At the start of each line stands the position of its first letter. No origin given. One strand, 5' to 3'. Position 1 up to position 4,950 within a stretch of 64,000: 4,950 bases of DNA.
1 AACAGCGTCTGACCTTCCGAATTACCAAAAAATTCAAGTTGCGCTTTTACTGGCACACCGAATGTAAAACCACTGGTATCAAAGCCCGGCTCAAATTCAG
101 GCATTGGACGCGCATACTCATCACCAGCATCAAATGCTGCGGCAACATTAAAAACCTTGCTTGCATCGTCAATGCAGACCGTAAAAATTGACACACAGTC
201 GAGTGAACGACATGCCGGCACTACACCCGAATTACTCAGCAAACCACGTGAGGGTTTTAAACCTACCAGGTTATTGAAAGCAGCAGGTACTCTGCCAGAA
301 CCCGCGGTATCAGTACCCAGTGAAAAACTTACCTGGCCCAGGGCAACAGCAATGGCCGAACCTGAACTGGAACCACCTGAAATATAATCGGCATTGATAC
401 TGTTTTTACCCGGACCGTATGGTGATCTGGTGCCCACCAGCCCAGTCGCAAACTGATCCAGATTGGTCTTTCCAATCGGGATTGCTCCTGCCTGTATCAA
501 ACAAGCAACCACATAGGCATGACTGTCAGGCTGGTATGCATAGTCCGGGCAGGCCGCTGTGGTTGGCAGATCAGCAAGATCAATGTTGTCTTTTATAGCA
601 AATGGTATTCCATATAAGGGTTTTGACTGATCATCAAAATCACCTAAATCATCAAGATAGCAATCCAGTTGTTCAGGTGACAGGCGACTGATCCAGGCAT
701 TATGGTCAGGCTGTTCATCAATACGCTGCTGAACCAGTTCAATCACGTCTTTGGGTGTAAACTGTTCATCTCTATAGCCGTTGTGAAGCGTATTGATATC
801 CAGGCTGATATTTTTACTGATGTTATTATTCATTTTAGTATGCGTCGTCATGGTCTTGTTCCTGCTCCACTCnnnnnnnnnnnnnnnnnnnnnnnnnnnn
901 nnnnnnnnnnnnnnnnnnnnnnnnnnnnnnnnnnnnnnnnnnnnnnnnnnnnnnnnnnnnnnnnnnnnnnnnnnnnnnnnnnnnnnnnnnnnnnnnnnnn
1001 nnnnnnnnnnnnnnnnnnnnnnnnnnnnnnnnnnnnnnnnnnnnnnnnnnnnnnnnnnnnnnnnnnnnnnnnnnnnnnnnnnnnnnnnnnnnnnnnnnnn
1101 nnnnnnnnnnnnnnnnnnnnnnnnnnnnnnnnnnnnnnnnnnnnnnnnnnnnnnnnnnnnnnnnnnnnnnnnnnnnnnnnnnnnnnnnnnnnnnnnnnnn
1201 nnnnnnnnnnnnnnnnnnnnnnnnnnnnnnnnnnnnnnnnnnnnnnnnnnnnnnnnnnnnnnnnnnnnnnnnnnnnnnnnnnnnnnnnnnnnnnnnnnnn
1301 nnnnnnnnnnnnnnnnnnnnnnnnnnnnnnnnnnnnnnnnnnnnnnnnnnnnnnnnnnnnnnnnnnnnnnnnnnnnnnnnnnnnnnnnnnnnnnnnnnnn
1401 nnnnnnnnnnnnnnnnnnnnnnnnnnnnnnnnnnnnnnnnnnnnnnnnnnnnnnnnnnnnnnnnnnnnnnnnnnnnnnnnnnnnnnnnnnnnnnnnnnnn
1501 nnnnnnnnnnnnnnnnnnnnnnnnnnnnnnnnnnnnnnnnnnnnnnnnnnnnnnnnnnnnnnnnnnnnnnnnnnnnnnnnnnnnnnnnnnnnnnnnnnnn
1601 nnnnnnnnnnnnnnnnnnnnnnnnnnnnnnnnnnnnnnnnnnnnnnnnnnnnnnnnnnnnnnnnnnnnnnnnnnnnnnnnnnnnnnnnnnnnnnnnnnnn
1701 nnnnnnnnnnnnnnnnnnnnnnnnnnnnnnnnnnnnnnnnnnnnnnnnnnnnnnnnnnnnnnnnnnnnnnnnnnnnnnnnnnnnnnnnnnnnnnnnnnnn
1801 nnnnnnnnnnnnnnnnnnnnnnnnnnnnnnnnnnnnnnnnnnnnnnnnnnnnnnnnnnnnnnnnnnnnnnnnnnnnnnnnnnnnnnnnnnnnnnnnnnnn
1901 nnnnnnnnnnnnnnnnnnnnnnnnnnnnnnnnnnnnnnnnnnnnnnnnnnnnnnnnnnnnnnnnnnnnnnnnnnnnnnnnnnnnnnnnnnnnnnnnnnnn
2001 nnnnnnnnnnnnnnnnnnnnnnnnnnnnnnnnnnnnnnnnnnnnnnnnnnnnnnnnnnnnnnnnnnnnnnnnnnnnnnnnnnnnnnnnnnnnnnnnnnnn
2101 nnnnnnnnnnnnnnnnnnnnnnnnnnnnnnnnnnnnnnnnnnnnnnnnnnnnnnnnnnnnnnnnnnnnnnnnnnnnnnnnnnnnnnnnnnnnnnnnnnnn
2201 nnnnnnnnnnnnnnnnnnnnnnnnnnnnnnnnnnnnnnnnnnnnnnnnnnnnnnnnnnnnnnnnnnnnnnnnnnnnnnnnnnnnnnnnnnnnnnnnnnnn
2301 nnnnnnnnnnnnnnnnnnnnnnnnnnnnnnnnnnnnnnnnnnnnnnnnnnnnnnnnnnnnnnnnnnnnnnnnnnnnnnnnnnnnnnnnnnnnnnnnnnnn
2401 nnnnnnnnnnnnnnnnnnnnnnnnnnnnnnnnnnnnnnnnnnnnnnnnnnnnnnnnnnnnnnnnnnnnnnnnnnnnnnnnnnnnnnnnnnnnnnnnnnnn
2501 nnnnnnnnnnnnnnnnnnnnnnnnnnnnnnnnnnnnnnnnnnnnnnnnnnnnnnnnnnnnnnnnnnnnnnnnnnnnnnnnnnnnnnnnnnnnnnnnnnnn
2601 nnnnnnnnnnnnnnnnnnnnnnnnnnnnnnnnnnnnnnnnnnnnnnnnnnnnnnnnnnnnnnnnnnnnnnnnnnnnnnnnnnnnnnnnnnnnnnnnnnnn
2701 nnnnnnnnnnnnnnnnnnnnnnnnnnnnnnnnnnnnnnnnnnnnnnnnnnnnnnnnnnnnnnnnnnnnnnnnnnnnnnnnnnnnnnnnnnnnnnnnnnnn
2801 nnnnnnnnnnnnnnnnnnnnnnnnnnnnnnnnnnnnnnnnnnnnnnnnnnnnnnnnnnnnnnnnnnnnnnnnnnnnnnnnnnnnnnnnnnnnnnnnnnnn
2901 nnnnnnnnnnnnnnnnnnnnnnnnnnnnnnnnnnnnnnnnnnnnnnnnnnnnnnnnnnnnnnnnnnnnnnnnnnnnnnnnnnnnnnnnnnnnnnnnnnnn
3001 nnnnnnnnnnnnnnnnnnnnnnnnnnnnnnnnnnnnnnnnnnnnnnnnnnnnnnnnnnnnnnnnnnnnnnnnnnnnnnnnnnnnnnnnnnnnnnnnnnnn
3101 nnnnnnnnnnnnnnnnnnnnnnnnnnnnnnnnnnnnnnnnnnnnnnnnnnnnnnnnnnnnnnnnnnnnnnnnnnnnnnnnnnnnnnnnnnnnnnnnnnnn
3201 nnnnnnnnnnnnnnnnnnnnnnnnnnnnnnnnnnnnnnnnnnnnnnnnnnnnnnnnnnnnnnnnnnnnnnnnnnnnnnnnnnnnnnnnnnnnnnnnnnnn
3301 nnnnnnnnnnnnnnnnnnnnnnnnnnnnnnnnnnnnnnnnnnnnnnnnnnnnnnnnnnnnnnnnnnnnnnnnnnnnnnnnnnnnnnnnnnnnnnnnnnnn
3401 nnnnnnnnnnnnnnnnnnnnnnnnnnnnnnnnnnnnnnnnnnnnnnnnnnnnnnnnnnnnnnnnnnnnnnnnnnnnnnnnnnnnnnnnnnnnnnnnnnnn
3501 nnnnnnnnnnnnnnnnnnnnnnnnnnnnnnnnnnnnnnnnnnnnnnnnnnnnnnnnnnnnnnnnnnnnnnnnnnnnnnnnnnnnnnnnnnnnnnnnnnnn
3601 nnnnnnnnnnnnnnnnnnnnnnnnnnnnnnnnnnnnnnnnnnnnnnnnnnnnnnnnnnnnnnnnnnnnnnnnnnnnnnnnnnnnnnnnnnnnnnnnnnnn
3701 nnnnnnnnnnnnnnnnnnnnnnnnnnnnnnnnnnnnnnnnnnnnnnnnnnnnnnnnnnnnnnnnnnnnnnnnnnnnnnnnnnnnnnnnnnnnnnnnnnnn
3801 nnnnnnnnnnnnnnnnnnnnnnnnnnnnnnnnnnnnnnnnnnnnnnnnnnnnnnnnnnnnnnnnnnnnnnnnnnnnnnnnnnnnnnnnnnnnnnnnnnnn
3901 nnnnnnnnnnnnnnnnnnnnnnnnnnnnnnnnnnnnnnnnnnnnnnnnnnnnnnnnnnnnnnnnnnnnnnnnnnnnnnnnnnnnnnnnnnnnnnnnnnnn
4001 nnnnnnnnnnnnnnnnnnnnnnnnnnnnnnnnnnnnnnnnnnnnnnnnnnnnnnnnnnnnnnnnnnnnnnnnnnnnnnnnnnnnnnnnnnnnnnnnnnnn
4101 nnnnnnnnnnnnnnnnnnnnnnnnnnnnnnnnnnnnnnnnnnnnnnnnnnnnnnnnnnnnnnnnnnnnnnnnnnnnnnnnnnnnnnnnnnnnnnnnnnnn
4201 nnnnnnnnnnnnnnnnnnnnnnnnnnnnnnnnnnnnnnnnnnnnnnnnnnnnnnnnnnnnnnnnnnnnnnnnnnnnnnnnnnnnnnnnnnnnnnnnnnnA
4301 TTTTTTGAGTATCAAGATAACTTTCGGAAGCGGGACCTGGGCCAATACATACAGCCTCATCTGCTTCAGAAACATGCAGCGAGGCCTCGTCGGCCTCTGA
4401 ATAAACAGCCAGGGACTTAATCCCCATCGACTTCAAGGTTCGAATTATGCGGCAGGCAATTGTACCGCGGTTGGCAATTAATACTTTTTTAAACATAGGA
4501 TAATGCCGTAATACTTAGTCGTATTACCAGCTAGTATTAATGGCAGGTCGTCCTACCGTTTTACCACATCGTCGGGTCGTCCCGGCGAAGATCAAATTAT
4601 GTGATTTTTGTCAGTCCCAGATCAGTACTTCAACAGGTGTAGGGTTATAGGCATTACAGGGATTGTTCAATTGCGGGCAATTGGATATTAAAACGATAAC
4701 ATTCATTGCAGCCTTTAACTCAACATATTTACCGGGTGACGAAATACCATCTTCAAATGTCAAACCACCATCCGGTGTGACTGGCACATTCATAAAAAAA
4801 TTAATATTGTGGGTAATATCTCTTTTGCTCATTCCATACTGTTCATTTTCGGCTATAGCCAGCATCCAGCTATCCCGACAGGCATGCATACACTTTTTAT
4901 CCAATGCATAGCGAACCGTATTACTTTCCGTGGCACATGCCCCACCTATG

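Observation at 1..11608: Ten-gene sigma54-type operon embeds the guanidine carboxylase pathway behind extra genes not part of the described pathway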

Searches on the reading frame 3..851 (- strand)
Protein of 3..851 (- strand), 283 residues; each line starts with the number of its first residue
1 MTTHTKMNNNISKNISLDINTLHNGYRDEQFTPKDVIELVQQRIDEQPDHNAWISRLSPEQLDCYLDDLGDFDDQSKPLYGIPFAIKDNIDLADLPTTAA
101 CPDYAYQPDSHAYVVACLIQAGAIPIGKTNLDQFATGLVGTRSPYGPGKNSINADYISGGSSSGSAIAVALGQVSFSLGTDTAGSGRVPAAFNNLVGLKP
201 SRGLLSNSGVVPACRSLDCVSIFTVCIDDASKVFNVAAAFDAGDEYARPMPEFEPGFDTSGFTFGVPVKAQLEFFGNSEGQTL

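Call 42: search_protein_families(library=ncbifam, proteins=[window:3-851:-], max_evalue=0.00001)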
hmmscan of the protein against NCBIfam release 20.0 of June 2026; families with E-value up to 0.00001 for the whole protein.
window:3-851:- (283 aa): 26 families (the best 25 are shown)
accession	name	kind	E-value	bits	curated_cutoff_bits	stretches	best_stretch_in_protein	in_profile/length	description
NF006043.0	PRK08186.1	subfamily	1.2e-117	393.8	487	1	14-281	4-271/600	allophanate hydrolase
TIGR02713.1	allophanate_hyd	equivalog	1.2e-107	360.8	511.05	1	51-281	2-236/563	allophanate hydrolase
TIGR00132.1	gatA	equivalog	2.2e-52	178.4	481.1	1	28-246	7-226/466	Asp-tRNA(Asn)/Glu-tRNA(Gln) amidotransferase subunit GatA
NF005688.0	PRK07488.1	equivalog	2e-44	152.3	532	1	18-231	12-228/474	indoleacetamide hydrolase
NF006631.0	PRK09201.1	equivalog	4.1e-44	151.1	461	1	16-247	6-242/466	AtzE family amidohydrolase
TIGR02715.1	amido_AtzE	subfamily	3.4e-41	141.7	425.75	1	73-246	59-234/452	AtzE family amidohydrolase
NF006169.0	PRK08310.1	equivalog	1.7e-38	133.1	391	1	75-239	22-189/395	amidase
NF004766.0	PRK06102.1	equivalog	2.8e-38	132.2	559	1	19-241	10-238/455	amidase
NF005460.0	PRK07056.1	subfamily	3.3e-37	128.5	447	1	65-250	60-251/457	amidase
NF004717.0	PRK06061.1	equivalog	2.9e-35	121.9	498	1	67-249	69-251/483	amidase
NF006006.0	PRK08137.1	equivalog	1.2e-33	116.7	534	1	56-249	76-278/529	amidase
NF005517.0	PRK07139.1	equivalog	1.5e-33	116.2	546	1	72-242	30-200/439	amidase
NF005565.0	PRK07235.1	subfamily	1.6e-31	109.6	545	1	76-248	85-258/506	amidase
NF005300.0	PRK06828.1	subfamily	1.9e-31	109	494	1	12-245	8-256/491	amidase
NF004622.0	PRK05962.1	equivalog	2.5e-31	108.9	463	1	77-247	51-219/431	amidase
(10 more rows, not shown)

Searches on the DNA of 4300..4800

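Call 3: search_rna_families(source=window, start=4300, end=4800, threshold=evalue, max_evalue=10, show_alignments=3)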
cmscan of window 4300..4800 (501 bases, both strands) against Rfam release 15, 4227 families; matches with E-value up to 10: 4.
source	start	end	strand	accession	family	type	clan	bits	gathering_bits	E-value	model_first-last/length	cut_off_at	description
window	4544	4588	-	RF01068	Guanidine-II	Cis-reg; riboswitch;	-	29.7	32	0.00039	1-48/48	no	Guanidine-II riboswitch aptamer (mini-ykkC)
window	4364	4437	-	RF01132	sR48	Gene; snRNA; snoRNA; CD-box;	-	15.4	40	4.3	1-59/59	no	Small nucleolar RNA sR48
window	4300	4368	+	RF04333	Plastid-ycf3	Intron;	-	15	55.2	0.7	1-47/47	no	Plastid-ycf3 group II-D1 intron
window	4300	4397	+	RF01872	MEG3_2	Gene; lncRNA;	-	13.5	60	4.1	1-105/105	no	Maternally expressed 3 conserved region 2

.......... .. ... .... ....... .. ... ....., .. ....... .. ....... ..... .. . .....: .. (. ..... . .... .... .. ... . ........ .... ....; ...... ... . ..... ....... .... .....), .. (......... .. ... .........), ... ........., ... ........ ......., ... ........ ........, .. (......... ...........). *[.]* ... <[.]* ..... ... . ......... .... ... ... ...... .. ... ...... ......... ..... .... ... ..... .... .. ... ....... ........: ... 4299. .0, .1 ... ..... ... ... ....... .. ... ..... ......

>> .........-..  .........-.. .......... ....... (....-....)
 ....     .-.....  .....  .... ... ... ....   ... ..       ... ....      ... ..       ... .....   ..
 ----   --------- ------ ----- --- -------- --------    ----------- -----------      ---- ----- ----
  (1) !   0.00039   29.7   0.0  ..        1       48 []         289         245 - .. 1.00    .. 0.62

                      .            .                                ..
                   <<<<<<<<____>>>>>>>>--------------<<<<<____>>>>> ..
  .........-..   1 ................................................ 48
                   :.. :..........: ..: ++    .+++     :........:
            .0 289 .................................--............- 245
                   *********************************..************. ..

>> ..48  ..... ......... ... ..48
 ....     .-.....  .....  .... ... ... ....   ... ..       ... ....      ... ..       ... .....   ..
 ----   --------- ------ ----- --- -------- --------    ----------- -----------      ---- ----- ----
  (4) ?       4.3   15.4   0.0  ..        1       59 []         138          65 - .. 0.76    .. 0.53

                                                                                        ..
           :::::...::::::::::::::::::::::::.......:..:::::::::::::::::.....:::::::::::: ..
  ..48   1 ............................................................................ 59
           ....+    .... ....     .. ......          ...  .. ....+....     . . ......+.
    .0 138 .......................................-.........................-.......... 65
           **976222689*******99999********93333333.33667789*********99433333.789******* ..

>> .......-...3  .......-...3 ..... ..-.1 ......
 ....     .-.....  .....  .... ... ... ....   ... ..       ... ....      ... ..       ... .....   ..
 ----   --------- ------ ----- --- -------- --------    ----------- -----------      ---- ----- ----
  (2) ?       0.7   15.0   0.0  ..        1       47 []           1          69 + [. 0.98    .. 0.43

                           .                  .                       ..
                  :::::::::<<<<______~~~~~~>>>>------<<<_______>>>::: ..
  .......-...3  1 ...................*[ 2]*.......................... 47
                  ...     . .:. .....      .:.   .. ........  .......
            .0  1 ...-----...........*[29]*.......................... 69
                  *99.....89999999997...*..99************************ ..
